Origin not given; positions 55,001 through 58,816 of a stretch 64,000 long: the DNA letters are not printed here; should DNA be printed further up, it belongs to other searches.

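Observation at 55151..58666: Compact single-chain acyl-CoA carboxylase with BC-BCCP-CT domain order (1171 aa)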

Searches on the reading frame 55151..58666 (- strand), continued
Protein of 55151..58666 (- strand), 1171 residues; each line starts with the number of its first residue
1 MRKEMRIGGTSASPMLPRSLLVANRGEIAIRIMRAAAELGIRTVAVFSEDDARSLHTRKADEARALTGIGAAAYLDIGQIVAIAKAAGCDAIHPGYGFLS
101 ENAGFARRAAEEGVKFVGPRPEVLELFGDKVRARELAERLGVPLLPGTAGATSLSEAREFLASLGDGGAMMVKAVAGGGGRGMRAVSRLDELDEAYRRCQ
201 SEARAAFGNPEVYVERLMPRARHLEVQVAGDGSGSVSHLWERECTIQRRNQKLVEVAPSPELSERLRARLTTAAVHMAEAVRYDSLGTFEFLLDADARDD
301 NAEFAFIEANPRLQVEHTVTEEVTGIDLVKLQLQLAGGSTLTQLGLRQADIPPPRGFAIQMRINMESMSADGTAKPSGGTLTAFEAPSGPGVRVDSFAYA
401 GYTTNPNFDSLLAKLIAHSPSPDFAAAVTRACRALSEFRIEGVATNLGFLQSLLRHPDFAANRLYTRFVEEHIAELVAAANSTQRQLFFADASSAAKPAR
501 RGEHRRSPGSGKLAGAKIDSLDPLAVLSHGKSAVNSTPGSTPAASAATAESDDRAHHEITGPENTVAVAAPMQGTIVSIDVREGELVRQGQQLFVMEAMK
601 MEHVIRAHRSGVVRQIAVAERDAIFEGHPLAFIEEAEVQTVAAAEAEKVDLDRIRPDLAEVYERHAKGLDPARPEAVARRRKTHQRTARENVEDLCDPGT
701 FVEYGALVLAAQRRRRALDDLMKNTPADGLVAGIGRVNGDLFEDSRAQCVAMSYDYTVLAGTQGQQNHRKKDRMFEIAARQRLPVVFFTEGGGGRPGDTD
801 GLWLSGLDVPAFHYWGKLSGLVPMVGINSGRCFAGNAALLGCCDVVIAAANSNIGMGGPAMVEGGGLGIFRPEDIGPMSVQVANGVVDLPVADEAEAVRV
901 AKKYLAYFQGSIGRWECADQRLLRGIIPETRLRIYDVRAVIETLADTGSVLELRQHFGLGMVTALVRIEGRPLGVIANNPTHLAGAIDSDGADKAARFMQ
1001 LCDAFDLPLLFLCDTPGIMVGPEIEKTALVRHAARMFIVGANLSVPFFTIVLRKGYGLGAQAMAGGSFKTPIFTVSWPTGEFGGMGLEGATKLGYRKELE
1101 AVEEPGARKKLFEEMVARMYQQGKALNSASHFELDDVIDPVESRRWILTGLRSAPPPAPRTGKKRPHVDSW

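Call 17: find_encoding_contigs(protein=P0001, flank=10000, max_places=4)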
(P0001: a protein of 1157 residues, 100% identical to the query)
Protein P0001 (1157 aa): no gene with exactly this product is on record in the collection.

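Call 18: find_encoding_contigs(protein=P0041, flank=10000, max_places=3)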
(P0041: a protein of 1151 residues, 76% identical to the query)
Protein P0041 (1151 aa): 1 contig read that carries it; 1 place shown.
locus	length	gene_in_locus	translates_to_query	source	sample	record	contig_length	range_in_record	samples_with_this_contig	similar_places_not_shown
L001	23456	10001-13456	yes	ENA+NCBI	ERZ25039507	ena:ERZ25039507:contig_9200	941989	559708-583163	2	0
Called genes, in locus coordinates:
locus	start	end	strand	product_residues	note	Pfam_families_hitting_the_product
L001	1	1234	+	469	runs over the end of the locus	PF00171:Aldedh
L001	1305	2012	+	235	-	PF00596:Aldolase_II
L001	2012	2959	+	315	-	PF00294:PfkB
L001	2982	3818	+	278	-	PF01738:DLH, PF00561:Abhydrolase_1 (faint), PF08840:BAAT_C (faint), PF00326:Peptidase_S9 (weak)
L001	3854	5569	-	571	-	PF20142:Scaffold, PF01471:PG_binding_1, PF03734:YkuD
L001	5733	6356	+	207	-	PF07722:Peptidase_C26, PF00117:GATase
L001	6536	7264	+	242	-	PF01841:Transglut_core, PF04473:DUF553 (faint)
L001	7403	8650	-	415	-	PF13384:HTH_23, PF13518:HTH_28, PF13551:HTH_29, PF13565:HTH_32, PF00665:rve, PF13683:rve_3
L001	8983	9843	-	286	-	PF08379:Bact_transglu_N, PF01841:Transglut_core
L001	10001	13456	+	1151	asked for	PF00289:Biotin_carb_N, PF02786:CPSase_L_D2, PF25919:BSH_CusB (faint), PF02785:Biotin_carb_C, PF00364:Biotin_lipoyl, PF25917:BSH_RND (weak), PF01039:Carboxyl_trans, PF03255:ACCA (weak), +2 more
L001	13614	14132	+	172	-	-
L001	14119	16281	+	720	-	-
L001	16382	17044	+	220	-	PF04367:DUF502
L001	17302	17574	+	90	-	-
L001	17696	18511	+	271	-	-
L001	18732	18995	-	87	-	PF12762:DDE_Tnp_IS1595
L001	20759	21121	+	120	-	-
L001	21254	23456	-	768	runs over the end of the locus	PF13089:PP_kinase_N, PF13091:PLDc_2 (faint), PF02503:PP_kinase, PF17941:PP_kinase_C_1, PF13090:PP_kinase_C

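Call 20: find_encoding_contigs(protein=P0002, flank=10000, max_places=3)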
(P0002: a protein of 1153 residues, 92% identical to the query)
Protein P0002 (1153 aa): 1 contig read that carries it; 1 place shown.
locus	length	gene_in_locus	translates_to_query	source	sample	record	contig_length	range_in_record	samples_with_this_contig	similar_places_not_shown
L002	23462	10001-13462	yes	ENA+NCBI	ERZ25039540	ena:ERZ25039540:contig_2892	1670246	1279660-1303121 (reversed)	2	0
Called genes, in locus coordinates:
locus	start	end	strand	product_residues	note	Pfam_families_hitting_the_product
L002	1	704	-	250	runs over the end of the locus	PF00378:ECH_1, PF16113:ECH_2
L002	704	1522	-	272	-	PF00106:adh_short, PF08659:KR, PF13561:adh_short_C2, PF23441:SDR (weak)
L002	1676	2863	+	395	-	PF02771:Acyl-CoA_dh_N, PF02770:Acyl-CoA_dh_M, PF00441:Acyl-CoA_dh_1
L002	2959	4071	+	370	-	PF01717:Meth_synt_2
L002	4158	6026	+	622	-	-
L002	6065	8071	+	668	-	-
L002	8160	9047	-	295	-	PF00487:FA_desaturase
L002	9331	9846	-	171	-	PF00903:Glyoxalase (weak), PF13669:Glyoxalase_4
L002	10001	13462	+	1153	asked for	PF00289:Biotin_carb_N, PF02786:CPSase_L_D2, PF25919:BSH_CusB (faint), PF02785:Biotin_carb_C, PF25917:BSH_RND (faint), PF00364:Biotin_lipoyl, PF01039:Carboxyl_trans, PF03255:ACCA, +1 more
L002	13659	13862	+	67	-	-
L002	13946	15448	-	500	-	PF10117:McrBC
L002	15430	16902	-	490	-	PF20720:nSTAND3 (weak), PF07728:AAA_5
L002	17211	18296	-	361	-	PF06863:DUF1254, PF06742:DUF1214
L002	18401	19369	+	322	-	PF12760:Zn_ribbon_IS1595, PF12762:DDE_Tnp_IS1595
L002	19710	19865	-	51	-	-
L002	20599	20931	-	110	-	-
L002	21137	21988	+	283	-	PF00753:Lactamase_B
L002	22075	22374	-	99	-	PF01243:PNPOx_N (weak)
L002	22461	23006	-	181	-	PF01243:PNPOx_N (weak)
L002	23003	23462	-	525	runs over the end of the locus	PF11794:HpaB_N, PF03241:HpaB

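Call 32: search_protein_representatives(protein=window:55151-58624:-)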
Query: 1157 residues. Proteins with E-value up to 0.001 (for the whole library): 64690; up to 1e-10: 30227; up to 1e-30: 9313. The best 150 are listed.
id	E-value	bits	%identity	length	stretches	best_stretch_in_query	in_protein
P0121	0.0e+00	1397.0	59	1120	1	5-1157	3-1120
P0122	0.0e+00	1206.8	63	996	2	556-1157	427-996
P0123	0.0e+00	1140.1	49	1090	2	546-1137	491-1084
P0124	0.0e+00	1108.5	55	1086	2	523-1135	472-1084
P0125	0.0e+00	1093.2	51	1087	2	535-1157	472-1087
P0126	0.0e+00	1088.4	52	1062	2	551-1157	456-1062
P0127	0.0e+00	1084.7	51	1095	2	537-1157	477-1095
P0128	0.0e+00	1072.5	51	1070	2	544-1138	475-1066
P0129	0.0e+00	1070.8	49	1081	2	522-1157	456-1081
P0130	0.0e+00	1063.7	50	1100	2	544-1138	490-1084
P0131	0.0e+00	1013.3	48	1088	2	547-1144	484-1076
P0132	0.0e+00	1013.2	45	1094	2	553-1157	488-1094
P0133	1.6e-298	1009.7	50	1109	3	557-1157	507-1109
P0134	3.2e-298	1008.8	48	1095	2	543-1138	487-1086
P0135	7.7e-296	1000.9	51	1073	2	553-1137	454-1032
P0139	1.8e-284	963.2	45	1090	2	553-1157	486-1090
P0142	3.7e-281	952.2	47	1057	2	549-1157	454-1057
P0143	1.4e-275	933.8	47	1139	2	551-1157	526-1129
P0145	4.1e-274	928.9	57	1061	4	642-1157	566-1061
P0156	1.6e-258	877.3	47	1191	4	658-1138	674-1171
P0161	7.9e-246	835.3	55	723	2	548-1157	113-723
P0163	1.6e-243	827.6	48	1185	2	554-1157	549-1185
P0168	3.9e-235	799.8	46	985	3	530-1157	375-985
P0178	2.7e-217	740.8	60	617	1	552-1157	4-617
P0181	1.3e-207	708.7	65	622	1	677-1157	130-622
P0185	2.1e-201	688.2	49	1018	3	533-1146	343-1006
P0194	2.2e-191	654.9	47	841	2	554-1148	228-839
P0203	7.5e-182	623.4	61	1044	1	701-1157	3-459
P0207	1.4e-171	589.4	62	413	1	745-1157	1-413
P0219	4.1e-157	541.5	48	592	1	554-1146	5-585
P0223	1.5e-154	533.0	50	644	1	547-1157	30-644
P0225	2.7e-154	532.2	54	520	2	810-1146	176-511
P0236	3.6e-148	511.9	65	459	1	823-1157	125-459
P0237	3.9e-148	511.7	48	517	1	644-1157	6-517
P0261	2.2e-136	472.8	69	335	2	900-1157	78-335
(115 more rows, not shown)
